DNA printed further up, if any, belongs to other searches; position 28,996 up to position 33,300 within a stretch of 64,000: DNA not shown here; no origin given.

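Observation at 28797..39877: Candidate undescribed envelope/secretion-like module between dnaKJ and nusA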

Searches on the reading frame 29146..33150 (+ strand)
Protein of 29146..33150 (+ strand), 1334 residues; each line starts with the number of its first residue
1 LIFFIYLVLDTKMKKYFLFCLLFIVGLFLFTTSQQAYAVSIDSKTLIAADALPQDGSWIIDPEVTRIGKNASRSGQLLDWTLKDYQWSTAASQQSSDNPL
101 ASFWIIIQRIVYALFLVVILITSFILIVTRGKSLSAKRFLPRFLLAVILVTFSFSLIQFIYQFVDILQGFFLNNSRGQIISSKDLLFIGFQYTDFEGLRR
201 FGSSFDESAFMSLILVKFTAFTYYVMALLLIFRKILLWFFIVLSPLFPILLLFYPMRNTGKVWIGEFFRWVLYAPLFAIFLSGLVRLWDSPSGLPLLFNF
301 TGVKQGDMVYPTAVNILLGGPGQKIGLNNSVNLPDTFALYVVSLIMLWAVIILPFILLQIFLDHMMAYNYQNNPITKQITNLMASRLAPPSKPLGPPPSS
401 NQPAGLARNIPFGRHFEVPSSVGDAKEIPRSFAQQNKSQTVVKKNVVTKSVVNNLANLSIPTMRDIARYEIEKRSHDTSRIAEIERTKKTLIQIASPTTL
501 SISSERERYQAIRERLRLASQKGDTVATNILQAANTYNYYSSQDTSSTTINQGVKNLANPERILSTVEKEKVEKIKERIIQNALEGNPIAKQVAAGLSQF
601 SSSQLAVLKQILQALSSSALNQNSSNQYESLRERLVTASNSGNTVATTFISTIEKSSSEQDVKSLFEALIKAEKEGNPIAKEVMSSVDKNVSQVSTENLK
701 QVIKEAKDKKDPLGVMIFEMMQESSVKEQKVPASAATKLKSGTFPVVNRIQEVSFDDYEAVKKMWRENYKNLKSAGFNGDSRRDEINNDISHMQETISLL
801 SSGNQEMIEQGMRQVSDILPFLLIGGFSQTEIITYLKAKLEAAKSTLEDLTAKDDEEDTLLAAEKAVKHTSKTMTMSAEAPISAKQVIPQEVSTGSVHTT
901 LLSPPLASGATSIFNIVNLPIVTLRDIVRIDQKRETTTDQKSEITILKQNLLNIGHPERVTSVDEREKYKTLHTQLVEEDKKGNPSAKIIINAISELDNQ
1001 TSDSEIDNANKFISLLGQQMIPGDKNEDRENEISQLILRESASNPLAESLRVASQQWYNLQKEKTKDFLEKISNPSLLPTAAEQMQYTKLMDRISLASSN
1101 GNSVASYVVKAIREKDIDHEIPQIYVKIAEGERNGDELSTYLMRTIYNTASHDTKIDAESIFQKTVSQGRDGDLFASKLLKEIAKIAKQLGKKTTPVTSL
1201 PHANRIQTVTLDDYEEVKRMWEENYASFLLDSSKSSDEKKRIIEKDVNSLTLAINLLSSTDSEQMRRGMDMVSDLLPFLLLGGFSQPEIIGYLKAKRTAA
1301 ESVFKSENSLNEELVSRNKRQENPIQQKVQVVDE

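Call 4: search_protein_families(library=pfam, proteins=[window:29146-33150:+], max_evalue=0.1)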
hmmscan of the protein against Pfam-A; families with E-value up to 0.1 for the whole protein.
window:29146-33150:+ (1334 aa): 3 families
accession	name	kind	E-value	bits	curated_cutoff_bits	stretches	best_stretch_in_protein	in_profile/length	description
PF24225.1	DUF7441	-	0.015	15.8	27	0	748-770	27-49/68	Domain of unknown function (DUF7441)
PF00210.30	Ferritin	-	0.036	14.4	24.5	0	670-670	89-89/142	Ferritin-like domain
PF13220.11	DUF4028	-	0.048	13.9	25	0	647-690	11-54/65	Protein of unknown function (DUF4028)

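Call 5: search_protein_families(library=ncbifam, proteins=[window:29146-33150:+], max_evalue=0.1)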
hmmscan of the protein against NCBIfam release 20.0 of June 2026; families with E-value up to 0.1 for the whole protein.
window:29146-33150:+ (1334 aa): 0 families

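Call 10: find_homologous_proteins(query=window:29182-33150:+, max_evalue=0.001)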
Query window:29182-33150:+ (1322 aa): 524 proteins with E <= 0.001 among 8000 candidates; the best 120 are listed.
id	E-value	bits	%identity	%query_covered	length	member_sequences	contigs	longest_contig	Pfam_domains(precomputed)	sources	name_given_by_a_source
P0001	0.0e+0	2873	100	100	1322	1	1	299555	-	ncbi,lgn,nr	ncbi:MAG: hypothetical protein HZC02_03695 [Candidatus Levybacteria bacterium]|nr:hypothetical prote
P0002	0.0e+0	1900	66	99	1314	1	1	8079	-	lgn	-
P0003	0.0e+0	1479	50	99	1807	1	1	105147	-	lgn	-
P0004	0.0e+0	1409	48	99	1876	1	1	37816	-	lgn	-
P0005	0.0e+0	1311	47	100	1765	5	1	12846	-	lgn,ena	-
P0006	0.0e+0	1299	47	98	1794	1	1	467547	-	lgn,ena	-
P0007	0.0e+0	1294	44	98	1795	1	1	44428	-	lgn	-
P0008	0.0e+0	1287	47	95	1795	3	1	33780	-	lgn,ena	-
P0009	0.0e+0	1275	44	96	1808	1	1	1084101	-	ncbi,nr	ncbi:MAG: hypothetical protein KatS3mg089_0203 [Patescibacteria group bacterium]|nr:MAG: hypothetica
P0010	0.0e+0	1261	50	75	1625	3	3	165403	PF04610.20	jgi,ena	-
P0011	0.0e+0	1255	52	72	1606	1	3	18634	-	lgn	-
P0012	0.0e+0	1196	45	95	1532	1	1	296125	-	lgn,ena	-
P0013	0.0e+0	1129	41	96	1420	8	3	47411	-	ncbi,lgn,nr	ncbi:MAG: hypothetical protein QG600_141 [Patescibacteria group bacterium]|nr:hypothetical protein [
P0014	0.0e+0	1125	46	96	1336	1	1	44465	-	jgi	jgi:hypothetical protein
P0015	0.0e+0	1115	45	86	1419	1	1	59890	-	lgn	-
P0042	2.0e-262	892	45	45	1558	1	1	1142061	-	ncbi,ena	-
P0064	1.5e-238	813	37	79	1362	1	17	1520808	PF04610.20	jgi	jgi:hypothetical protein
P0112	2.0e-217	743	34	98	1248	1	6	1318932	PF17969.7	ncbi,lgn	-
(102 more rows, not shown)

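Call 11: find_encoding_contigs(protein=P0009, flank=10000, max_places=2)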
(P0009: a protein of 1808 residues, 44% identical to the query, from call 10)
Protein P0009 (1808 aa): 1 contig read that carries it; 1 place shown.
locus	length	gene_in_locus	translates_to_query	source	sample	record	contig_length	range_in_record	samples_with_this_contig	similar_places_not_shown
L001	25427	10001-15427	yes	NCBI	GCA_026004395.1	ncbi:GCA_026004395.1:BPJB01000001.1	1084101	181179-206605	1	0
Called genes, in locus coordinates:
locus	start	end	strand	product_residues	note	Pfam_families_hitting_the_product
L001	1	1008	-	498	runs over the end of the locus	PF27757:Competence-induced_Ccs4_N (faint), PF02366:PMT, PF13231:PMT_2 (weak)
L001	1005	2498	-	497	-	-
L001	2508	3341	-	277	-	PF01026:TatD_DNase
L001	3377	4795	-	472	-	PF00133:tRNA-synt_1, PF01921:tRNA-synt_1f (faint), PF09334:tRNA-synt_1g, PF00133:tRNA-synt_1, PF01406:tRNA-synt_1e (weak)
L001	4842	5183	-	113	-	-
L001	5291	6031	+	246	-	PF03444:WHD_HrcA (weak), PF01628:HrcA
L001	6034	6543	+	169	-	PF01025:GrpE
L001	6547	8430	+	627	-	PF00012:HSP70, PF06723:MreB_Mbl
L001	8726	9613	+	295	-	PF00226:DnaJ, PF01556:DnaJ_C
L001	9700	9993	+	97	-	-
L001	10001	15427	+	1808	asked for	-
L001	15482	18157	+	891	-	PF02861:Clp_N, PF13191:AAA_16 (weak), PF00004:AAA, PF17871:AAA_lid_9, PF00004:AAA, PF07724:AAA_2, PF07728:AAA_5, PF10431:ClpB_D2-small, +8 more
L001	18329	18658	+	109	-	-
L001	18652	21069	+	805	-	PF13191:AAA_16 (faint), PF17871:AAA_lid_9 (weak), PF00158:Sigma54_activat (weak), PF00004:AAA (weak), PF07724:AAA_2, PF07728:AAA_5, PF10431:ClpB_D2-small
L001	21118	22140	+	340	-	PF13519:VWA_2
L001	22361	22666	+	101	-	PF01371:Trp_repressor, PF13384:HTH_23 (weak)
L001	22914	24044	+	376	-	PF08529:NusA_N, PF13184:KH_NusA_1st, PF26594:KH_NusA_2nd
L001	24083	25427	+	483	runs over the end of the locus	PF00009:GTP_EFTU, PF00071:Ras (weak), PF00350:Dynamin_N (faint), PF01926:MMR_HSR1, PF22042:EF-G_D2, PF11987:IF-2, PF03144:GTP_EFTU_D2 (weak)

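Call 12: find_encoding_contigs(protein=P0042, flank=10000, max_places=2)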
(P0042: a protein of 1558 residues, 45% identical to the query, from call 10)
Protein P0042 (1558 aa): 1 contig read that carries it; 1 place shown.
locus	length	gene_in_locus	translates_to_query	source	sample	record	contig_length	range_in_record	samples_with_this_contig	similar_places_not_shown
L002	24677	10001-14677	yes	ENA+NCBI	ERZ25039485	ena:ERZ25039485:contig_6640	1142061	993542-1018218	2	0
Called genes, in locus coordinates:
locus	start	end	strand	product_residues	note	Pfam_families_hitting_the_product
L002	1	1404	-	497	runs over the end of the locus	-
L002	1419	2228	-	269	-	PF01026:TatD_DNase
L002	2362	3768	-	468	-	PF00133:tRNA-synt_1, PF01921:tRNA-synt_1f (faint), PF09334:tRNA-synt_1g, PF00133:tRNA-synt_1, PF01406:tRNA-synt_1e (weak), PF19303:Anticodon_3 (weak)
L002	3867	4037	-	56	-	-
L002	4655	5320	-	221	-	PF18895:T4SS_pilin (weak)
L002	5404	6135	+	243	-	PF01628:HrcA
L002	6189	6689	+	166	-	PF01025:GrpE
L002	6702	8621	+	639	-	PF00012:HSP70, PF06723:MreB_Mbl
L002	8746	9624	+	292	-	PF00226:DnaJ, PF01556:DnaJ_C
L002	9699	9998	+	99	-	PF18895:T4SS_pilin (weak)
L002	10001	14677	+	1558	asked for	-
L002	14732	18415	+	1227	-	-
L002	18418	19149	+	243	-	PF14023:Bestrophin-like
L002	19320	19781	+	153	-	PF13473:Cupredoxin_1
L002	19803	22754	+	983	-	PF00580:UvrD-helicase, PF01443:Viral_helicase1 (faint), PF13245:AAA_19, PF13604:AAA_30 (faint), PF13361:UvrD_C, PF12705:PDDEXK_1, PF01930:Cas_Cas4 (weak), PF10926:DUF2800 (weak), +1 more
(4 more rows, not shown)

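Call 13: find_encoding_contigs(protein=P0112, flank=10000, max_places=2)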
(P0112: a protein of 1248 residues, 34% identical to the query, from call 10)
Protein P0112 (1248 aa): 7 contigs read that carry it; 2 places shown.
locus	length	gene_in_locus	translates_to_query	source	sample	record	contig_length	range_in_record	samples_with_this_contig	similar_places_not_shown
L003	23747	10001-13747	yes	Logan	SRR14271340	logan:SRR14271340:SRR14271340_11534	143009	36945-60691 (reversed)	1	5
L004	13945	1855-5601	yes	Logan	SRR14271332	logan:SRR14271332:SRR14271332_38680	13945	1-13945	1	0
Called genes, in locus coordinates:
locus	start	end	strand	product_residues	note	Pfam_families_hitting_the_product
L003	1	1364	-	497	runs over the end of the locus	PF13632:Glyco_trans_2_3 (weak)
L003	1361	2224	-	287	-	PF01026:TatD_DNase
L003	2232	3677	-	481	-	PF00133:tRNA-synt_1, PF01921:tRNA-synt_1f (faint), PF09334:tRNA-synt_1g, PF00133:tRNA-synt_1, PF01406:tRNA-synt_1e, PF19303:Anticodon_3, PF08264:Anticodon_1 (faint)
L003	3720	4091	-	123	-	-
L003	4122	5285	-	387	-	PF18895:T4SS_pilin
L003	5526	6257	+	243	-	PF01628:HrcA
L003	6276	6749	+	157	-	PF01025:GrpE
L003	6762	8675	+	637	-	PF00012:HSP70, PF06723:MreB_Mbl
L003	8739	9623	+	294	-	PF00226:DnaJ, PF01556:DnaJ_C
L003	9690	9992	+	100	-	PF18895:T4SS_pilin (weak)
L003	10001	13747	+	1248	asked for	PF17969:Ldt_C (faint)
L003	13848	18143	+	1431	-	PF02861:Clp_N, PF23569:NBD_SMAX1 (weak), PF00004:AAA, PF17871:AAA_lid_9, PF00004:AAA, PF07724:AAA_2, PF07728:AAA_5, PF10431:ClpB_D2-small, +7 more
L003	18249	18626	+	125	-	-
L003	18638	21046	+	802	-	PF13401:AAA_22 (faint), PF17871:AAA_lid_9, PF00158:Sigma54_activat (weak), PF00004:AAA, PF07724:AAA_2, PF07728:AAA_5, PF10431:ClpB_D2-small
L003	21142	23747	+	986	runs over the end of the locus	-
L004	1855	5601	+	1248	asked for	PF17969:Ldt_C (faint)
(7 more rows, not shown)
